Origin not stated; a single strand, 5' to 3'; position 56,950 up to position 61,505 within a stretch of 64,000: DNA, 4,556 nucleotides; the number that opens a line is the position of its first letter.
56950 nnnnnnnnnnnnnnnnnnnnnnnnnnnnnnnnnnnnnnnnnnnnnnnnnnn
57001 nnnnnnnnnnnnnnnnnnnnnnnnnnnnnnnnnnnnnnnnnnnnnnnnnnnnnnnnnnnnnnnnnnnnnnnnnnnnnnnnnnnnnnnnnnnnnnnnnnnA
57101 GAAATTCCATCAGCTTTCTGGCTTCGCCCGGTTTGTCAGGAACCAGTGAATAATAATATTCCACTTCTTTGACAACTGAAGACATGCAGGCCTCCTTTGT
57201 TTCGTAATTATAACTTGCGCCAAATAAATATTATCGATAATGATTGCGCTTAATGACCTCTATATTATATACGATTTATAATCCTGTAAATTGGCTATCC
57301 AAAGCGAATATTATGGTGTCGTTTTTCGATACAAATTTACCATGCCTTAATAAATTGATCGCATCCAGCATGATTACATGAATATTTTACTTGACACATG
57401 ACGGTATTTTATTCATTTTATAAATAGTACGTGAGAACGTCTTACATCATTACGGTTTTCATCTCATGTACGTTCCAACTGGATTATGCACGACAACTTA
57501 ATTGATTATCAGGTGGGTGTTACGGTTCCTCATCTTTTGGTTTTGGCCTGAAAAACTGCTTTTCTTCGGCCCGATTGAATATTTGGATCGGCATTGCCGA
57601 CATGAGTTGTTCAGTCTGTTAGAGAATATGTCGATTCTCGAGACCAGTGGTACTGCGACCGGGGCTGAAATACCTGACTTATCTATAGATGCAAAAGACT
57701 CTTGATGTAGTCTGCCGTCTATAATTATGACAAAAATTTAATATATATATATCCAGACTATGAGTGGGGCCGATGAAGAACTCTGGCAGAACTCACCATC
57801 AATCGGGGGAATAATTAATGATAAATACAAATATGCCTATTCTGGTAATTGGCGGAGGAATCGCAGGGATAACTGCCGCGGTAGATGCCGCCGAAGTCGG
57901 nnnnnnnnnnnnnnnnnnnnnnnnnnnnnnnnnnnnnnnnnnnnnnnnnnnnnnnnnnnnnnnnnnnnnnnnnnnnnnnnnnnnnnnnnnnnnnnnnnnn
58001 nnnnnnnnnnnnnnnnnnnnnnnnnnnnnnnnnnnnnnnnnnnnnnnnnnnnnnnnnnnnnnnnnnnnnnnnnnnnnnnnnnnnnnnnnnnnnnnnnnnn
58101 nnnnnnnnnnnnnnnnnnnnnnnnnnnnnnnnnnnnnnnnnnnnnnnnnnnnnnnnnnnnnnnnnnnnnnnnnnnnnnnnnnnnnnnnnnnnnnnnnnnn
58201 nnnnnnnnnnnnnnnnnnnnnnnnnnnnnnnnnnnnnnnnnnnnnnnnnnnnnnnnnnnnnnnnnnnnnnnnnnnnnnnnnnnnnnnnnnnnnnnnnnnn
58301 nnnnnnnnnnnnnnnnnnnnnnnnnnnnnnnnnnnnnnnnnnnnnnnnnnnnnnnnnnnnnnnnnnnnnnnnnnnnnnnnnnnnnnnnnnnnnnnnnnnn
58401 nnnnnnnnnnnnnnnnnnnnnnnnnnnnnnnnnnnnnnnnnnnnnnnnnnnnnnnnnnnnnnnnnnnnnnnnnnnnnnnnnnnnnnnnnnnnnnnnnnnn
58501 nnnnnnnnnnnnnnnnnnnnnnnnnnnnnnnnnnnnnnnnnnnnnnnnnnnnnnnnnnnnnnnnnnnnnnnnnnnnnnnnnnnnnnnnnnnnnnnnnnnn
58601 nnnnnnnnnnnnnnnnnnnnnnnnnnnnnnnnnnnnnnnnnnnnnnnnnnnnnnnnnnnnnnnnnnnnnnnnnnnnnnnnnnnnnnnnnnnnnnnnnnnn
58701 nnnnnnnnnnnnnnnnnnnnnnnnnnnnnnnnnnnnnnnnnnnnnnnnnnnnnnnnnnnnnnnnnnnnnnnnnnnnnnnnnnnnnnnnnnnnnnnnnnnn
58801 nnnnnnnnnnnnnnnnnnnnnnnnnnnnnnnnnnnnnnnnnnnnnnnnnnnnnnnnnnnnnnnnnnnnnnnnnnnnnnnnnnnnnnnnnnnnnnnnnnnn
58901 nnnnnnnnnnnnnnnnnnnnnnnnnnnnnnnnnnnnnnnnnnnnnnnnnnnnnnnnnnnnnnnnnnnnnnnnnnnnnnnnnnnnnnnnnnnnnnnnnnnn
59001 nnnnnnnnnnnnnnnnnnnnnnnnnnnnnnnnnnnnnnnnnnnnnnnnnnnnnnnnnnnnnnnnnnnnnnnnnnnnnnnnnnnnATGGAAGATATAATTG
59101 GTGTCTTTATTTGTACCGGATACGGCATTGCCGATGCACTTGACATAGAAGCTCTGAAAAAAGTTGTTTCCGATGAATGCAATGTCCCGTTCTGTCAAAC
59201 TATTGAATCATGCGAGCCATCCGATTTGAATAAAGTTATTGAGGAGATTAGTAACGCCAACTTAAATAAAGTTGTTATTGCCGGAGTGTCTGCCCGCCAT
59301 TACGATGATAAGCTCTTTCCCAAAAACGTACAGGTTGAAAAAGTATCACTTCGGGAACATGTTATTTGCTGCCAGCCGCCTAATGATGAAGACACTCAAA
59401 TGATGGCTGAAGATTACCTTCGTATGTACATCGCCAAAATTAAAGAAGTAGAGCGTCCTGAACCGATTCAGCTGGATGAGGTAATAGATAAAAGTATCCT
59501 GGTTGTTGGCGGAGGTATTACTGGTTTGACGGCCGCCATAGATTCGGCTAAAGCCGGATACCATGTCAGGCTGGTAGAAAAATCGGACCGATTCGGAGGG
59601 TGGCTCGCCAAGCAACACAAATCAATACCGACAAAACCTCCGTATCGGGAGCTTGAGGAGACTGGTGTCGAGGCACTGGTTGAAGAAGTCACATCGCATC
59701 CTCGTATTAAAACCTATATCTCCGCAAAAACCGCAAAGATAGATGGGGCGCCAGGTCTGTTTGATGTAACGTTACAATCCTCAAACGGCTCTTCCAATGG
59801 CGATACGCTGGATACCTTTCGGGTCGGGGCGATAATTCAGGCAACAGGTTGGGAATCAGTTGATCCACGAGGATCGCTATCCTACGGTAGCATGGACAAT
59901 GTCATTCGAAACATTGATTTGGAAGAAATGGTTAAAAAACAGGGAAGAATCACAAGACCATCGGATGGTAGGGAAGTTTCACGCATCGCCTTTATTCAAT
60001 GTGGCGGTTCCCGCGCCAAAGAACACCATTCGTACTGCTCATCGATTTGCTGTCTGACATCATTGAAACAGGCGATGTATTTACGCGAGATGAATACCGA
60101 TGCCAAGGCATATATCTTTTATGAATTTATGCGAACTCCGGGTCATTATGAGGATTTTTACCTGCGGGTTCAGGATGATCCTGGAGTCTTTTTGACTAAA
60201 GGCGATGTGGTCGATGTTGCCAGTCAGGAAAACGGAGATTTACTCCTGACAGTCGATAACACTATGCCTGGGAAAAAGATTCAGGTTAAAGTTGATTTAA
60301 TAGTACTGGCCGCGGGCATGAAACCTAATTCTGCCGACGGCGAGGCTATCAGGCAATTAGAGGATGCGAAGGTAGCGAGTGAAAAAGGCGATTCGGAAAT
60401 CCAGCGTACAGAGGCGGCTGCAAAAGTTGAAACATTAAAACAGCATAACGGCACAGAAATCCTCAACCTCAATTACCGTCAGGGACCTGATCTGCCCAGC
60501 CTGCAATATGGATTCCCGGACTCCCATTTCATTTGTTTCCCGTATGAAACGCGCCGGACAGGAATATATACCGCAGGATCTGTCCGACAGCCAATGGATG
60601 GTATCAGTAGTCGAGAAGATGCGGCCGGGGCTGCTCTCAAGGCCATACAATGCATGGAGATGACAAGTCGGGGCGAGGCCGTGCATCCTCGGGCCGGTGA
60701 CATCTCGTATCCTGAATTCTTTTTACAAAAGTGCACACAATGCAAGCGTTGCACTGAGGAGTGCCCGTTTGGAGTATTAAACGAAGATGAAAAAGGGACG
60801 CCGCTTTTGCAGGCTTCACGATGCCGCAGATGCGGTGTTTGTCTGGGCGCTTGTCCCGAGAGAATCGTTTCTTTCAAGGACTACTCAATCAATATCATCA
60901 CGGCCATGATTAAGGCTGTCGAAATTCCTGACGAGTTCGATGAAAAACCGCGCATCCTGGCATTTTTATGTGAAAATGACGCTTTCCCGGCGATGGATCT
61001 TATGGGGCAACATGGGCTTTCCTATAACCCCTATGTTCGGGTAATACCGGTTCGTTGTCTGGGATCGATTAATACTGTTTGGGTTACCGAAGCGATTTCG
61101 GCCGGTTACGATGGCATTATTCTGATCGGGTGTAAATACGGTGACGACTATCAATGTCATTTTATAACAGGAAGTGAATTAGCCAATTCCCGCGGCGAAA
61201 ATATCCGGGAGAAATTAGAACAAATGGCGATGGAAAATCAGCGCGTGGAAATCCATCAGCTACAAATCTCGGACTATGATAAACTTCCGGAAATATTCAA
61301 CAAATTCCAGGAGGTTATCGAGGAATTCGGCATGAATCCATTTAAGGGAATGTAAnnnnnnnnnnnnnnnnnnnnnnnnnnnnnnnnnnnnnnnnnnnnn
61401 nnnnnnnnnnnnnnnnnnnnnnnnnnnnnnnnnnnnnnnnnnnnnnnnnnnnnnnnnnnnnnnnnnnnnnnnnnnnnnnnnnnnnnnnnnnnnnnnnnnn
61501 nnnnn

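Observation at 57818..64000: qmoABC directly fused into one operon with dsrJOP-like genes (no aprBA, no dsrMK)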

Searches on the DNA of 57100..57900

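Call 53: search_rna_families(source=window, start=57100, end=57900, threshold=evalue, max_evalue=1)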
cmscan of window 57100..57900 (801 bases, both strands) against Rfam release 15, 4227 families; matches with E-value up to 1: 0.
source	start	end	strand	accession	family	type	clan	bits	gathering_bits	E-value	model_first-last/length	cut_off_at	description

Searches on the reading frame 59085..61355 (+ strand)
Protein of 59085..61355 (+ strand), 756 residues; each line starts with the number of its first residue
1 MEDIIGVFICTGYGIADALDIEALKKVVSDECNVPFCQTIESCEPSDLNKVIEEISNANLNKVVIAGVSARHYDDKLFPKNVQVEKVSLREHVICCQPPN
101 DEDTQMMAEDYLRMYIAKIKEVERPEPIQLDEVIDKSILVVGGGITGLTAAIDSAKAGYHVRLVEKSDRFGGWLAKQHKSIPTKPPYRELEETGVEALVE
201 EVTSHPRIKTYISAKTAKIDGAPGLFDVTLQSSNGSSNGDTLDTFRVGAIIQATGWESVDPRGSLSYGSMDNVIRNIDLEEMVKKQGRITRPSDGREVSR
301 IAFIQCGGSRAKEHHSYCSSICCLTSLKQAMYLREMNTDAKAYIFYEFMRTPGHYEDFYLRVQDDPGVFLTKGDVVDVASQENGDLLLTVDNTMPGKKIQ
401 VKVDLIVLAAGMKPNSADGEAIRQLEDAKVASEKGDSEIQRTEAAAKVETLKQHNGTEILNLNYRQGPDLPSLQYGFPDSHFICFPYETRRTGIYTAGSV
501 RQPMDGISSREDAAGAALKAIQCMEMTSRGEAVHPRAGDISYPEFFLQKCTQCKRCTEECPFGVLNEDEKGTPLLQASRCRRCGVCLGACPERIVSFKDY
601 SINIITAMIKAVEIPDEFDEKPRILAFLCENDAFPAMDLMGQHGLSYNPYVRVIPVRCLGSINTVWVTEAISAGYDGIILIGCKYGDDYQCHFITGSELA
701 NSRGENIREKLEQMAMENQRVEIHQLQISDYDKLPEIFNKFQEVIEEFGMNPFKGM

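Call 7: search_protein_families(library=pfam, proteins=[window:59085-61355:+], max_evalue=0.01)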
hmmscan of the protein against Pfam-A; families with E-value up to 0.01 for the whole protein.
window:59085-61355:+ (756 aa): 22 families
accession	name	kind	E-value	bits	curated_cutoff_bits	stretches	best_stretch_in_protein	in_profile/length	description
PF02662.21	FlpD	-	5e-38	130.3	22.3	1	624-749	1-123/123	Methyl-viologen-reducing hydrogenase, delta subunit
PF07992.20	Pyr_redox_2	-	1.1e-09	38.5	26.1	1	120-179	128-186/291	Pyridine nucleotide-disulphide oxidoreductase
PF13450.12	NAD_binding_8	-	6.6e-09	36.4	21.9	1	140-177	1-38/68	NAD(P)-binding Rossmann-like domain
PF13187.11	Fer4_9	-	9.6e-09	35.6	27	1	549-593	1-50/52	4Fe-4S dicluster domain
PF12837.12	Fer4_6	-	1.3e-08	34.8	25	1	543-565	2-24/24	4Fe-4S binding domain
PF12831.13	FAD_oxidored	-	3.4e-08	33.7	27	1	138-204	2-66/416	FAD dependent oxidoreductase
PF13237.11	Fer4_10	-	5.8e-08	33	25.5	1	548-591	7-53/53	4Fe-4S dicluster domain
PF12797.12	Fer4_2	-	7.1e-08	32.4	24.5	2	543-562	3-22/22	4Fe-4S binding domain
PF00037.32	Fer4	-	9.9e-08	31.9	21.1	1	548-565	6-23/24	4Fe-4S binding domain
PF01266.30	DAO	-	1.8e-07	31.5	27.9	1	138-172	2-37/353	FAD dependent oxidoreductase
PF00890.30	FAD_binding_2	-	3.1e-06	27.1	20.4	1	138-173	2-37/414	FAD binding domain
PF12838.12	Fer4_7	-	5.5e-06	27.2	27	1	549-593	1-51/52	4Fe-4S dicluster domain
PF13484.11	Fer4_16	-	7.8e-06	27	30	1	549-568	1-20/66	4Fe-4S double cluster binding domain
PF13183.11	Fer4_8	-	8e-06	26.8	27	1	544-564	48-68/68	4Fe-4S dicluster domain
PF01134.28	GIDA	-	0.00038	20.1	22.1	1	138-171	2-36/391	Glucose inhibited division protein A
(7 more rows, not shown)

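Call 8: search_protein_families(library=ncbifam, proteins=[window:59085-61355:+], max_evalue=0.01)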
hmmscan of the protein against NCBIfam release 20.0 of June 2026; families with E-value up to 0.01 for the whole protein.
window:59085-61355:+ (756 aa): 120 families (the best 25 are shown)
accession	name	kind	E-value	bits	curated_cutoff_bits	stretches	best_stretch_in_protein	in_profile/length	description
NF040770.1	hetero_SS_HdrA2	exception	7.9e-112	374.8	1100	3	480-750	516-773/777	CoB-CoM heterodisulfide reductase HdrA2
NF041891.1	hdrA_Methbact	equivalog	2.5e-70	237.6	1300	3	244-424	312-498/762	ferredoxin:CoB-CoM heterodisulfide reductase subunit HdrA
NF041778.1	hetero_SS_HdrA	equivalog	4e-70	236.6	1400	3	245-425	326-513/771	ferredoxin:CoB-CoM heterodisulfide reductase subunit HdrA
NF045873.1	F420_non_VhuD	exception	2.6e-16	59.9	215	1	622-754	2-131/132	F420-non-reducing hydrogenase iron-sulfur subunit VhuD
NF040864.1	HgcB_ferredoxin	equivalog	1e-09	38.1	99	1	544-610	10-75/93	mercury methylation ferredoxin HgcB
NF045663.1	diclust_near_Sec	equivalog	2.4e-09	35.9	530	1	132-343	103-331/759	pyridine nucleotide-disulfide oxidoreductase/dicluster-binding protein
NF045599.1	bili_reduct_long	exception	1.2e-08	33.7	750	1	106-189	353-430/641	bilirubin reductase, long form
NF005560.0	PRK07233.1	equivalog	1.7e-08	33.8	252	1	137-176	2-41/435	hypothetical protein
TIGR02179.1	PorD_KorD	subfamily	1.1e-07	31.8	60.05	1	542-595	19-72/78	2-oxoacid:acceptor oxidoreductase, delta subunit, pyruvate/2-ketoisovalerate family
TIGR01372.1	soxA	subfamily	1.5e-07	29.6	1164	1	125-196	157-229/996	sarcosine oxidase subunit alpha family protein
NF040684.1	PorD_Arch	equivalog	3.1e-07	30.4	120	1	542-595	26-79/85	pyruvate synthase subunit PorD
TIGR00402.1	napF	equivalog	4.6e-07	29.9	102.2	1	544-599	31-88/149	ferredoxin-type protein NapF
TIGR03997.1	mycofact_OYE_2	equivalog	6.5e-07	28.1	793.15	1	134-187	378-430/645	mycofactocin system FadH/OYE family oxidoreductase 2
NF007203.0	PRK09624.1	equivalog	8.1e-07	29.2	171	1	540-595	43-98/105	pyuvate ferredoxin oxidoreductase subunit delta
NF058577.1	FdxA_fam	equivalog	1.2e-06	28.6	65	1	548-591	7-49/52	4Fe-4S ferredoxin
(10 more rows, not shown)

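Call 33: search_solved_structures(query=window:59085-61355:+, max_evalue=0.001)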
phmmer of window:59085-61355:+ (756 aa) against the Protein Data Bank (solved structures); distinct sequences matched with E-value up to 0.001: 19.
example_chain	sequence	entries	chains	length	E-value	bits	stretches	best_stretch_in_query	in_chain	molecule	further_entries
8rvu_a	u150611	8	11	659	3.1e-53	184.4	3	245-424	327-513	H(2):CoB-CoM heterodisulfide,ferredoxin reductase subunit A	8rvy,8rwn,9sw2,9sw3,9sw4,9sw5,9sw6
8rvv_A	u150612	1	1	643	5.1e-53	183.7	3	245-424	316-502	H(2):CoB-CoM heterodisulfide,ferredoxin reductase subunit A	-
7bkb_A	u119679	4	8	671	3.5e-50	174.3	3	240-421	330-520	CoB--CoM heterodisulfide reductase iron-sulfur subunit A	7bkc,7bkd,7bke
9sfi_A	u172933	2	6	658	4.3e-50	174.1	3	245-425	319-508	CoB--CoM heterodisulfide reductase iron-sulfur subunit A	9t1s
5odc_A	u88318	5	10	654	7.3e-50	173.3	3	246-420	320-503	Heterodisulfide reductase, subunit A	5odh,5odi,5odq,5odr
6tjr_A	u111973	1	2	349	7.8e-30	107.1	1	136-416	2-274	Fumarate reductase/succinate dehydrogenase flavoprotein domain protein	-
7bkb_F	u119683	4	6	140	1.4e-15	60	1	619-754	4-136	F420-non-reducing hydrogenase subunit D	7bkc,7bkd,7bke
8rvu_F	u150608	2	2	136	2.2e-13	52.7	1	621-749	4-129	Methyl viologen-reducing hydrogenase, subunit D-related protein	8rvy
8rvv_F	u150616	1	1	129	3.9e-13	51.9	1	621-749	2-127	Methyl viologen-reducing hydrogenase, subunit D-related protein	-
5odc_D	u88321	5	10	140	2.4e-12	49.3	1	621-750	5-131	Methyl-viologen reducing hydrogenase subunit D | Methyl-viologen reducing hydrogenase, subunit D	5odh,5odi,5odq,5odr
9sfi_K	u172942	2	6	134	1.4e-11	46.7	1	621-754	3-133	F420-non-reducing hydrogenase subunit delta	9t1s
9sw2_D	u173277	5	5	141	2.3e-10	42.7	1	622-754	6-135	F420-non-reducing hydrogenase iron-sulfur subunit D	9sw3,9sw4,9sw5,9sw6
6cz7_B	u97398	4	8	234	6.3e-05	24.7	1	545-598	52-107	4Fe-4S ferredoxin, iron-sulfur binding domain protein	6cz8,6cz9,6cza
6qii_G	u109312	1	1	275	0.00052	21.7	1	505-597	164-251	Coenzyme F420 hydrogenase subunit gamma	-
6qgr_G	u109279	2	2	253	0.00057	21.6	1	505-596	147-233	Coenzyme F420 hydrogenase subunit gamma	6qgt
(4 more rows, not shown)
